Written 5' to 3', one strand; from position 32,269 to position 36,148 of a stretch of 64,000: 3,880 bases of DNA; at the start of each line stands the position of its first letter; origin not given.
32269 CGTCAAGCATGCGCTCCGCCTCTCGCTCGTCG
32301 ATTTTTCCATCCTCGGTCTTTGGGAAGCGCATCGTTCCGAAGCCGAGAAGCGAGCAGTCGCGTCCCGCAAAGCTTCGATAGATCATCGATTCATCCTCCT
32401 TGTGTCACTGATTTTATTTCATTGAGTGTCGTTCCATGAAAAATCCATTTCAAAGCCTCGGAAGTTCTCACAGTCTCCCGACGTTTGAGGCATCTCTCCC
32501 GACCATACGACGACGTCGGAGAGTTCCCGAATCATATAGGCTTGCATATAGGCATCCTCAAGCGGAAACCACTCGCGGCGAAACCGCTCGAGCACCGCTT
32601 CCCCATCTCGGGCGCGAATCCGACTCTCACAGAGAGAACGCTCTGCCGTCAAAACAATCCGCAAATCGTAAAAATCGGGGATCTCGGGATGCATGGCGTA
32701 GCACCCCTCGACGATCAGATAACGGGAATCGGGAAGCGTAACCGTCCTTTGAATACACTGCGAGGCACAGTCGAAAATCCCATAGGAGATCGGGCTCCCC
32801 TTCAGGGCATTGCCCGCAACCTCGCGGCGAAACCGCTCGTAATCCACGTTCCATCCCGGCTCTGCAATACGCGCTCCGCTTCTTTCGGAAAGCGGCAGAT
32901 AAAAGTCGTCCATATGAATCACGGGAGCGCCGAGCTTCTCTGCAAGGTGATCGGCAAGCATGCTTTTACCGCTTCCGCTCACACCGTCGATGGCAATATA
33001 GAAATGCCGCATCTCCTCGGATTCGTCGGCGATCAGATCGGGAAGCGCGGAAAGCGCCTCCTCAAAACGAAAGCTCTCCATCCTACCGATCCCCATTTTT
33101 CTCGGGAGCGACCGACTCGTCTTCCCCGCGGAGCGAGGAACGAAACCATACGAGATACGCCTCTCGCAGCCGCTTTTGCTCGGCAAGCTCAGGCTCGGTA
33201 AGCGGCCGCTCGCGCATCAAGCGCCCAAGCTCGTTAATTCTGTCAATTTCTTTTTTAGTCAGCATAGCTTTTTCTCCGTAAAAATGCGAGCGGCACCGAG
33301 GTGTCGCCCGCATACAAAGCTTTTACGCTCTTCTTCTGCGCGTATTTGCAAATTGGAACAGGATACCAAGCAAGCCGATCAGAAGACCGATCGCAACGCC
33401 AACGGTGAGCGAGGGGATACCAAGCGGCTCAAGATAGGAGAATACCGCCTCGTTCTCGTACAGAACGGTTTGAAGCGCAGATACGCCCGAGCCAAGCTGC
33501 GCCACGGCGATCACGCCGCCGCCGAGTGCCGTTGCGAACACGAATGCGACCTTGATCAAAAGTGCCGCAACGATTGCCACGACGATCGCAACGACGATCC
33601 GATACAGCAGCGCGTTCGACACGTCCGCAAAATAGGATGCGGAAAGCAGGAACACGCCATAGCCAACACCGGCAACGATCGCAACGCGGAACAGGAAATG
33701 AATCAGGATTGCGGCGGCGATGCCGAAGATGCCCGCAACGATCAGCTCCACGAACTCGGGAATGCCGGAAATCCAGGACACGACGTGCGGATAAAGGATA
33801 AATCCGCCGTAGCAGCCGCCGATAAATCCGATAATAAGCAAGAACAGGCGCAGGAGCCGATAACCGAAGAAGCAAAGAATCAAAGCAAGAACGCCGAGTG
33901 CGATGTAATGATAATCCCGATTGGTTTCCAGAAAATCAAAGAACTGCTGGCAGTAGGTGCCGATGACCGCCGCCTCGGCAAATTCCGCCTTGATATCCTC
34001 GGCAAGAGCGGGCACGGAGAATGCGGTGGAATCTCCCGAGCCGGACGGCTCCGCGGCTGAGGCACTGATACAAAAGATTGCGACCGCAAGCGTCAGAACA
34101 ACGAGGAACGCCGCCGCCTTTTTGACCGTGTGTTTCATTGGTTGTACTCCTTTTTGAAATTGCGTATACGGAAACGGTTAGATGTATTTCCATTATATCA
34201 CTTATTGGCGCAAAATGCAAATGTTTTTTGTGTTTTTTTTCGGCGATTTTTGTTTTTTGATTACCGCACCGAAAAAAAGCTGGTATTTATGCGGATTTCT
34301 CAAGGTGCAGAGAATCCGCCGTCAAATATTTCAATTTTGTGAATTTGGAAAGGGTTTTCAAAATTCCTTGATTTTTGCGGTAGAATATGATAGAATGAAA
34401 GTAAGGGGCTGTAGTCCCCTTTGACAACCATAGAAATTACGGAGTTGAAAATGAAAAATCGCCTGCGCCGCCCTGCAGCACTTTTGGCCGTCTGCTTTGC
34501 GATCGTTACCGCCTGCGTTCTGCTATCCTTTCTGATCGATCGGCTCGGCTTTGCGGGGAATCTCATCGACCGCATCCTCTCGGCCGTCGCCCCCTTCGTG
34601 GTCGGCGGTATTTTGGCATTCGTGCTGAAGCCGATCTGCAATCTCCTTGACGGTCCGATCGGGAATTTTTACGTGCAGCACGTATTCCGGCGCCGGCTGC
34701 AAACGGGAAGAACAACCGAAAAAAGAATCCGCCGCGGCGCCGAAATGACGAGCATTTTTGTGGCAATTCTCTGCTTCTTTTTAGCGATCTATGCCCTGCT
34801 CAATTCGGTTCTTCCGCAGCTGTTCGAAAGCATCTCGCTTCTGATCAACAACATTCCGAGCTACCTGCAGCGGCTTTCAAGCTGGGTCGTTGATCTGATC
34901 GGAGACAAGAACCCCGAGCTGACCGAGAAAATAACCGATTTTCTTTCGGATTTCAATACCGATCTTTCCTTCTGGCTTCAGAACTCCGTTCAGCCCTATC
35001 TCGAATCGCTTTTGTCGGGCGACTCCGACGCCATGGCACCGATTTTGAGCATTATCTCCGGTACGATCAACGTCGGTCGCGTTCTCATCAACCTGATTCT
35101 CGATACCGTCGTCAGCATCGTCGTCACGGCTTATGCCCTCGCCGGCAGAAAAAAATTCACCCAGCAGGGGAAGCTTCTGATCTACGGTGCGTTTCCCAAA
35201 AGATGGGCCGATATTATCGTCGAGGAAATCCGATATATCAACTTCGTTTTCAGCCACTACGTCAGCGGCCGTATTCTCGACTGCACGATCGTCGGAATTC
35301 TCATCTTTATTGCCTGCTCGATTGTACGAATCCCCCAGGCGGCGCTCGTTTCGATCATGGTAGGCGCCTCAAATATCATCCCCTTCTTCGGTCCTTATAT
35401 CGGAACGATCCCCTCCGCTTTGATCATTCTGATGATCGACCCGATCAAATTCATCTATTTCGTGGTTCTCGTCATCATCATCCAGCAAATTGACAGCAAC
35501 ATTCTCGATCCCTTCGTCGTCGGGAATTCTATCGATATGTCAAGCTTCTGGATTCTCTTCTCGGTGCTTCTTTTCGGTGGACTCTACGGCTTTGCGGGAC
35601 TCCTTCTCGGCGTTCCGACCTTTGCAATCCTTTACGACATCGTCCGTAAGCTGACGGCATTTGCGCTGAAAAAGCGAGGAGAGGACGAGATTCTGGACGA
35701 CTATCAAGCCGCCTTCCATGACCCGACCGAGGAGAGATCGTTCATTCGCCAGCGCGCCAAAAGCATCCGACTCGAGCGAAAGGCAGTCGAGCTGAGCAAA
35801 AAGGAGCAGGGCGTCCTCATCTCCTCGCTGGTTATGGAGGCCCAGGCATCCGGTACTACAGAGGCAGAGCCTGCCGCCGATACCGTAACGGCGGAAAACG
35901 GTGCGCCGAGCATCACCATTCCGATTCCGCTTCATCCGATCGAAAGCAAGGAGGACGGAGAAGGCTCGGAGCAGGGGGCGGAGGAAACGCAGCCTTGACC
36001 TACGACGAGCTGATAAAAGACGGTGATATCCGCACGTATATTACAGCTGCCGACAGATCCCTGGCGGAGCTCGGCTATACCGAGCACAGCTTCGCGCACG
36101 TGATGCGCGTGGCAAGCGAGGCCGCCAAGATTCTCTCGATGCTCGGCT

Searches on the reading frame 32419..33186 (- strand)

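Call 20: search_protein_families(library=pfam, proteins=[window:32419-33186:-], max_evalue=0.001)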
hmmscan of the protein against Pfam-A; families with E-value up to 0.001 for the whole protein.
window:32419-33186:- (255 aa): 5 families
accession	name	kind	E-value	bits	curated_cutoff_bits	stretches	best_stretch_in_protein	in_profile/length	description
PF13238.12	AAA_18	-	4e-06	27.7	29.4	1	64-198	1-116/128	AAA domain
PF13671.12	AAA_33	-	8e-05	23.4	27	0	67-101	5-39/143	AAA domain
PF02224.24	Cytidylate_kin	-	0.00018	21.7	26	1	64-96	1-33/211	Cytidylate kinase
PF13189.12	Cytidylate_kin2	-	0.00027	21.6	28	1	64-195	2-133/176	Cytidylate kinase-like family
PF05729.18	NACHT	-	0.00072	19.9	26.7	0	64-102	3-45/167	NACHT domain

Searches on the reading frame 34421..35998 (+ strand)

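Call 89: search_protein_families(library=pfam, proteins=[window:34421-35998:+], max_evalue=0.00001)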
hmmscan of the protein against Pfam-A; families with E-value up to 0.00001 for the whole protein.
window:34421-35998:+ (525 aa): 1 family
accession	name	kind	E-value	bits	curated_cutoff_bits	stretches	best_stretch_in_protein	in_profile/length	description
PF01594.21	AI-2E_transport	-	1.2e-45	156.6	34.3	1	104-410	45-325/327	AI-2E family transporter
